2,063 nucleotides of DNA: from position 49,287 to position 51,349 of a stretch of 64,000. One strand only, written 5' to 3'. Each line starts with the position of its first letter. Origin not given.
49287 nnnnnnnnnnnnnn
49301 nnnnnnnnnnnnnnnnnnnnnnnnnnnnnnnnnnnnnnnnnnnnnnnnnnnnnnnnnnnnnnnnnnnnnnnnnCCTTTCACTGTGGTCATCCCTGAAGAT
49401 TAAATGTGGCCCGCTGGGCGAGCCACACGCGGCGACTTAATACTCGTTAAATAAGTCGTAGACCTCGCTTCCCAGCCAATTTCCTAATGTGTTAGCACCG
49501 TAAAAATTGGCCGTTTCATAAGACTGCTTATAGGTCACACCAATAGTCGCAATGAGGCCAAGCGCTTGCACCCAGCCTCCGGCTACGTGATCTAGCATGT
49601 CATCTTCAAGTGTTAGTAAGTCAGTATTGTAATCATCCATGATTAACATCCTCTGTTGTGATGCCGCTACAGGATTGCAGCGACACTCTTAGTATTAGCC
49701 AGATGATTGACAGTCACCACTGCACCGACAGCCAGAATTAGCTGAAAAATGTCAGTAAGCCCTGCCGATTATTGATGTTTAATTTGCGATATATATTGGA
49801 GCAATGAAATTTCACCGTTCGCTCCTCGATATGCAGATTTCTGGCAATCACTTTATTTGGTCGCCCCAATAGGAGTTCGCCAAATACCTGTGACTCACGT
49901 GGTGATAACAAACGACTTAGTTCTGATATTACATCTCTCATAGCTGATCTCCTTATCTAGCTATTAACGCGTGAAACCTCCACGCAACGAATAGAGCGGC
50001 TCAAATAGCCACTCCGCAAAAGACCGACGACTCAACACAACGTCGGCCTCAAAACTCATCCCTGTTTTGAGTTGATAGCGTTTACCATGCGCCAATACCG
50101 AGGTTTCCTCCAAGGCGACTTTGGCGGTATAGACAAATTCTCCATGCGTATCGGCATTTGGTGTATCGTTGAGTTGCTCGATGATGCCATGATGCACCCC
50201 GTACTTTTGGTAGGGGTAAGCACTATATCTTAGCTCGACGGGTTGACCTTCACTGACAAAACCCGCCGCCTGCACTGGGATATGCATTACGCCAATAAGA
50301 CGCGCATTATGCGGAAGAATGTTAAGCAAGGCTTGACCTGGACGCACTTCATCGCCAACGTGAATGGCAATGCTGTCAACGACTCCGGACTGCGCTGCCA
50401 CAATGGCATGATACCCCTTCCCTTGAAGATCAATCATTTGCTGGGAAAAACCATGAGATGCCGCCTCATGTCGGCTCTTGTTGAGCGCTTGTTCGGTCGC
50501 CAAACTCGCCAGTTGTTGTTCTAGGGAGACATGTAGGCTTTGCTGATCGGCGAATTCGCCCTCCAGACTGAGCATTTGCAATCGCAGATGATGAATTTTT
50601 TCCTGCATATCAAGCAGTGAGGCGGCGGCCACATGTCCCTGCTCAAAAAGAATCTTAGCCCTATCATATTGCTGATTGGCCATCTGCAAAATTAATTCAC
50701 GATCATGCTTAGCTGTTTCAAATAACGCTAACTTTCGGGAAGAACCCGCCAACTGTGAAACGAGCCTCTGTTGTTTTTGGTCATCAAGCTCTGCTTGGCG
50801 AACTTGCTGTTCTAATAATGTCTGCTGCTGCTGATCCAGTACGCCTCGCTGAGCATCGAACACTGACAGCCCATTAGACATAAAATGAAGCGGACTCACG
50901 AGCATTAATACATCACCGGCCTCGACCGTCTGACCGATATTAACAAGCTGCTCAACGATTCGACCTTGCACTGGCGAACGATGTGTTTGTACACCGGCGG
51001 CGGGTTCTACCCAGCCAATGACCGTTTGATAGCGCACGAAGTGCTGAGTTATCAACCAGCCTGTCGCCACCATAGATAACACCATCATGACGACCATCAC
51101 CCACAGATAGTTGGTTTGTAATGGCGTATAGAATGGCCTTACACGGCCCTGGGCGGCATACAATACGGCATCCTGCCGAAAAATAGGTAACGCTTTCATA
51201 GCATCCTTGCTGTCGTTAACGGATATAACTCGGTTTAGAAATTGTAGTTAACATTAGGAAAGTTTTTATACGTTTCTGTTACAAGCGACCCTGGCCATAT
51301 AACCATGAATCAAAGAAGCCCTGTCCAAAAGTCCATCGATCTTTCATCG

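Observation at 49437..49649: Cys-free, anionic, aromatic-rich 45-aa predicted mature peptide behind a textbook GG leader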

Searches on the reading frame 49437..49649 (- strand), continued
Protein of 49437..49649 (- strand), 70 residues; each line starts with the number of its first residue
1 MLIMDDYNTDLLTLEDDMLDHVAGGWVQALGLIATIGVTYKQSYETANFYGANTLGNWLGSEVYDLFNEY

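Call 54: find_related_loci(query=A3, collection=metagenome_contigs, flank=6000)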
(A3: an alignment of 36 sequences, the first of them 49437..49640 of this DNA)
Query A3 (67 aa) in metagenome_contigs; peptide patterns used: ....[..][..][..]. (x = any residue, [..] = any of these).
62 stretches matched a pattern; 3 encode a relative of the query (tblastn E <= 1e-3); 3 distinct loci.
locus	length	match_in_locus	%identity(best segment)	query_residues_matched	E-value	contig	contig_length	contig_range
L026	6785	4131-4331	54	1-67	8e-21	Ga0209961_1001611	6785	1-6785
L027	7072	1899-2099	54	1-67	9e-21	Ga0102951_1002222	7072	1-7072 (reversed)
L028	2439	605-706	47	30-63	1e-8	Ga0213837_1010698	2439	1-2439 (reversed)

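Call 55: find_encoding_contigs(protein=P0036, flank=6000, max_places=1)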
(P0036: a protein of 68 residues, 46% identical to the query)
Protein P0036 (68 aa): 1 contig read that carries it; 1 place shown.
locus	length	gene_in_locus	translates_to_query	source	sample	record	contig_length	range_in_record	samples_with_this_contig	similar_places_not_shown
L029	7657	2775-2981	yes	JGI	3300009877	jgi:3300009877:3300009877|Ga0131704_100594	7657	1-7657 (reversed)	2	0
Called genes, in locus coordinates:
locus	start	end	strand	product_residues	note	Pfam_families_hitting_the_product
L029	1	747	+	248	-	?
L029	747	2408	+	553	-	PF02518:HATPase_c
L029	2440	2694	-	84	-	-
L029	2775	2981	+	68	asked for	-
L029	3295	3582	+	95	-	-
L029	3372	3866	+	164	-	-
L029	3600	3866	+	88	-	-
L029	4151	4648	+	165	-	-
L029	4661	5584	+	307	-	-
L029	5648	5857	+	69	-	-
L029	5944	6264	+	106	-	-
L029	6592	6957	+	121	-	PF13384:HTH_23, PF13518:HTH_28 (weak), PF13551:HTH_29, PF09339:HTH_IclR (faint), PF13565:HTH_32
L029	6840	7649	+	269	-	PF13358:DDE_3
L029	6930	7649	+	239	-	PF13358:DDE_3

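Call 56: find_encoding_contigs(protein=P0005, flank=6000, max_places=1)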
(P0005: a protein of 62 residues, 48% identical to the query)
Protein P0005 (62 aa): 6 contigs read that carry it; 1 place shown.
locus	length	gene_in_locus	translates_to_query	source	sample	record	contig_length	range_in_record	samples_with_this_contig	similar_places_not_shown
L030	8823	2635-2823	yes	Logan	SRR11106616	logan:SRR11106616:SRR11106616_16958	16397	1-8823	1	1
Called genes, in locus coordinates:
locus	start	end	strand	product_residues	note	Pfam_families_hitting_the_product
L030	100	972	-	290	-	PF12146:Hydrolase_4, PF00561:Abhydrolase_1, PF12697:Abhydrolase_6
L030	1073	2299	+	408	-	PF00364:Biotin_lipoyl (faint), PF25973:BSH_CzcB (faint), PF25984:BSH_YknX (faint), PF26002:Beta-barrel_AprE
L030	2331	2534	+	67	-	PF00196:GerE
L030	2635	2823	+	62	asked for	-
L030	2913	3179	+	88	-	-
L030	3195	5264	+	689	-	PF03412:Peptidase_C39, PF00664:ABC_membrane, PF00005:ABC_tran, PF13401:AAA_22 (faint)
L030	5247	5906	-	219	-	PF13386:DsbD_2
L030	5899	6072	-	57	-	PF03597:FixS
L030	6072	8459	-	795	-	PF12156:ATPase-cat_bd, PF00403:HMA, PF00122:E1-E2_ATPase, PF00702:Hydrolase, PF08282:Hydrolase_3 (weak)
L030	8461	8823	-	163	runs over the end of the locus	PF05751:FixH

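Call 57: find_encoding_contigs(protein=P0021, flank=6000, max_places=1)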
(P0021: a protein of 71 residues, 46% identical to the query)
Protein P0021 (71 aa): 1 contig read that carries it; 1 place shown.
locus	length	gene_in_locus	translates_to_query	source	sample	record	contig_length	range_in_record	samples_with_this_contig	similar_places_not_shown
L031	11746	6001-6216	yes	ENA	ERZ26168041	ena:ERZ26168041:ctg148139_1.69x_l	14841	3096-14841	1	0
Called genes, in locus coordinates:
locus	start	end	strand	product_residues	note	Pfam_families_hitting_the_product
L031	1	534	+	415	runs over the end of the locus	PF25919:BSH_CusB (faint), PF00364:Biotin_lipoyl (faint), PF25917:BSH_RND (faint), PF25973:BSH_CzcB (faint), PF26002:Beta-barrel_AprE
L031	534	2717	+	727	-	PF03412:Peptidase_C39, PF00664:ABC_membrane, PF00005:ABC_tran, PF02463:SMC_N (faint), PF13555:AAA_29 (faint)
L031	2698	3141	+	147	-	PF00165:HTH_AraC (faint), PF12833:HTH_18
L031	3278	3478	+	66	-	-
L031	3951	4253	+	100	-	-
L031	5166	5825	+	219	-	PF01636:APH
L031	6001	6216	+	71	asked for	-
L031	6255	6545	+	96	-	-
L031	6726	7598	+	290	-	PF01963:TraB_PrgY_gumN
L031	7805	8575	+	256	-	-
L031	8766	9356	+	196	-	-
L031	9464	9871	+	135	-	-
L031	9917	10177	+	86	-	PF13347:MFS_2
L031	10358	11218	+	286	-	PF13347:MFS_2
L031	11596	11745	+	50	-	?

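Call 58: find_encoding_contigs(protein=P0022, flank=6000, max_places=1)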
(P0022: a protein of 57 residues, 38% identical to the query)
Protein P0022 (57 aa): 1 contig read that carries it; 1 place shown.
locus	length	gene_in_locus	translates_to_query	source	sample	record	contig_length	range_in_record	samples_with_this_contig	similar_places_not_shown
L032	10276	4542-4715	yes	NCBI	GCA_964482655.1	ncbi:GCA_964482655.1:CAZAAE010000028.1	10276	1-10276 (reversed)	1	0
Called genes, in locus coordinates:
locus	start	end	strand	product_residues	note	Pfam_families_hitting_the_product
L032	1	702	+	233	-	?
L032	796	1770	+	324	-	PF18845:baeRF_family3, PF18848:baeRF_family6, PF18849:baeRF_family7, PF18851:baeRF_family8, PF18855:baeRF_family11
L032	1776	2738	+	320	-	PF13188:PAS_8 (faint), PF08448:PAS_4 (weak), PF12860:PAS_7 (weak), PF00990:GGDEF, PF17853:GGDEF_2 (weak)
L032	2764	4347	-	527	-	PF07719:TPR_2 (faint), PF13181:TPR_8 (faint)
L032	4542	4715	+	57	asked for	-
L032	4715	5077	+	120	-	-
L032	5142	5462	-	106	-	-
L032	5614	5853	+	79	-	-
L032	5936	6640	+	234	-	PF00702:Hydrolase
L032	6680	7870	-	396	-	PF00202:Aminotran_3, PF00155:Aminotran_1_2 (faint)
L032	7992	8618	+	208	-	PF01625:PMSR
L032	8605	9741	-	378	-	PF01734:Patatin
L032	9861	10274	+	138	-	?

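Call 72: fold_search(model_id=the predicted structure, library=pdb)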
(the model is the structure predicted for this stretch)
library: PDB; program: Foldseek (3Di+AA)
matches with E <= 10: 0; with E <= 0.001: 0
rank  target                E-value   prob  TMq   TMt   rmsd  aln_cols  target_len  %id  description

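Call 84: search_dna_similar(query=window:49437-49640:-, collection=plasmids, mode=protein, max_evalue=0.01)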
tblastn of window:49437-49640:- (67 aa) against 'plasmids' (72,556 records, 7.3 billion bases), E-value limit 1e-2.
No match.

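Call 88: find_related_loci(query=A3, collection=viral_contigs, flank=5000)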
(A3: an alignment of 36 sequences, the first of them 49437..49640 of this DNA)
Query A3 (67 aa) in viral_contigs; peptide patterns used: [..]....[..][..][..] (x = any residue, [..] = any of these).
16 stretches matched a pattern, but none encodes a relative of the query by tblastn (E <= 1e-3).

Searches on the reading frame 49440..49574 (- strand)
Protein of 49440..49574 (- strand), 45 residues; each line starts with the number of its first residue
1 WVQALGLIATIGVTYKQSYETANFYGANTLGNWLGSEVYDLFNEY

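Call 47: search_protein_families(library=pfam, alignment_id=A4, max_evalue=1)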
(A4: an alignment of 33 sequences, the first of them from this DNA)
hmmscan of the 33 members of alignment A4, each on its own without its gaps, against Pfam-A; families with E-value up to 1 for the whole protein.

A. member 1, seq(45 aa): 0 families

B. families by the number of members that match (of 33 scanned): 2 families
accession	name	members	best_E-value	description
PF09465.16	LBR_tudor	1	0.11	Lamin-B receptor of TUDOR domain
PF23913.1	DUF7255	1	0.12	Family of unknown function (DUF7255)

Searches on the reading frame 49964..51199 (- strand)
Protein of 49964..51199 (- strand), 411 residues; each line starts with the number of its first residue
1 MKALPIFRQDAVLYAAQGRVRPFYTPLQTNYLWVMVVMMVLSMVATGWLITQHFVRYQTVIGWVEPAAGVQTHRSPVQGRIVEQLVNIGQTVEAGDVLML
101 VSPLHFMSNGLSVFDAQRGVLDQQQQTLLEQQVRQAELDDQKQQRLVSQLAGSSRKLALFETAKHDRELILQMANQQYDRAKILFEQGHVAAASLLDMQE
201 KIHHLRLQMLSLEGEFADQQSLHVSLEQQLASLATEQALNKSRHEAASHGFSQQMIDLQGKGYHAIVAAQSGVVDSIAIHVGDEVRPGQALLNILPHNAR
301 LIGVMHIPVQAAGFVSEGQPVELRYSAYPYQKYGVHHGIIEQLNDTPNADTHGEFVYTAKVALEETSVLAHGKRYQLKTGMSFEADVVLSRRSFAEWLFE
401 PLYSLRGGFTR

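Call 4: search_protein_families(library=pfam, proteins=[window:49964-51199:-], max_evalue=1)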
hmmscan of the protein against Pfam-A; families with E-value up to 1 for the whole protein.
window:49964-51199:- (411 aa): 7 families
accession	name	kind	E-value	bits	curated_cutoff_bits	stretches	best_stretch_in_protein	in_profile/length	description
PF13437.12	HlyD_3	-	5.2e-18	66.2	22.2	2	266-365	2-97/106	HlyD family secretion protein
PF16576.10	HlyD_D23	-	6.3e-11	42.4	30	2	263-351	108-192/214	Barrel-sandwich domain of CusB or HlyD membrane-fusion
PF13533.13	Biotin_lipoyl_2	-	1.1e-07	31.9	29.8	2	268-293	5-30/32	Biotin-lipoyl like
PF00364.28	Biotin_lipoyl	-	3.2e-06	27.3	22.1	2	264-294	43-73/73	Biotin-requiring enzyme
PF03739.19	LptF_LptG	-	0.017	14.6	27.9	1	31-147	98-216/353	Lipopolysaccharide export system permease LptF/LptG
PF01292.26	Ni_hydr_CYTB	-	0.035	14.3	30.1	1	21-111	92-151/179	Prokaryotic cytochrome b561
PF00529.27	CusB_dom_1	-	0.19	12.4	26.5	1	87-385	12-85/89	Cation efflux system protein CusB domain 1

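Call 5: search_protein_families(library=ncbifam, proteins=[window:49964-51199:-], max_evalue=1)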
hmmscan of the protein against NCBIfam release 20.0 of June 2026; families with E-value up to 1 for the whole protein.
window:49964-51199:- (411 aa): 21 families
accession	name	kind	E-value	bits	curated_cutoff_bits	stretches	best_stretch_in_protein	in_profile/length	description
TIGR01843.1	type_I_hlyD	subfamily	6.9e-35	120.8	208.65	2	123-403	128-412/422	HlyD family type I secretion periplasmic adaptor subunit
TIGR00998.1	8a0101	subfamily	5e-12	45.4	390.8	1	34-345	8-283/334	EmrA/EmrK family multidrug efflux transporter periplasmic adaptor subunit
TIGR03794.1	NHLM_micro_HlyD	equivalog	7.7e-11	41.5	156.2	1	34-347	22-340/421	NHLP bacteriocin system secretion protein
TIGR01730.1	RND_mfp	subfamily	2e-08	33.6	94.9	2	240-352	114-219/322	efflux RND transporter periplasmic adaptor subunit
NF005457.0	PRK07051.1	equivalog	1.2e-07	31.8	87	2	261-294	45-78/80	acetyl-CoA carboxylase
TIGR01108.1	oadA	equivalog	1e-06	27.5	756.5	2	65-105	512-552/582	sodium-extruding oxaloacetate decarboxylase subunit alpha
NF006761.0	PRK09282.1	domain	8.1e-05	21.3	402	2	69-107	520-558/591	pyruvate carboxylase subunit B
NF007785.0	PRK10476.1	equivalog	0.00024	20.1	376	1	33-292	16-237/347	multidrug transporter subunit MdtN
NF010643.0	PRK14040.1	subfamily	0.00044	18.8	892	1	70-105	526-561/595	oxaloacetate decarboxylase subunit alpha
TIGR00999.1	8a0102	subfamily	0.0007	18.8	319.3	1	73-101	95-123/271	CzcB/NccB family metal efflux transporter periplasmic adaptor subunit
NF005117.0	PRK06549.1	equivalog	0.00098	19.7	159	0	265-294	100-129/130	acetyl-CoA carboxylase biotin carboxyl carrier protein subunit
NF053693.1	esterase_mleCBF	exception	0.0014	18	564.5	1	100-212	113-227/279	CBF family alpha/beta fold macrolide esterase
NF008814.0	PRK11854.1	equivalog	0.0016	16.9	722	1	75-101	152-280/637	pyruvate dehydrogenase complex dihydrolipoyllysine-residue acetyltransferase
TIGR01348.1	PDHac_trf_long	equivalog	0.0018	16.9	552.1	1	253-294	186-228/587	dihydrolipoyllysine-residue acetyltransferase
NF047903.1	MmDecMmdC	equivalog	0.002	18.6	200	1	67-106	60-99/132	methylmalonyl-CoA decarboxylase subunit gamma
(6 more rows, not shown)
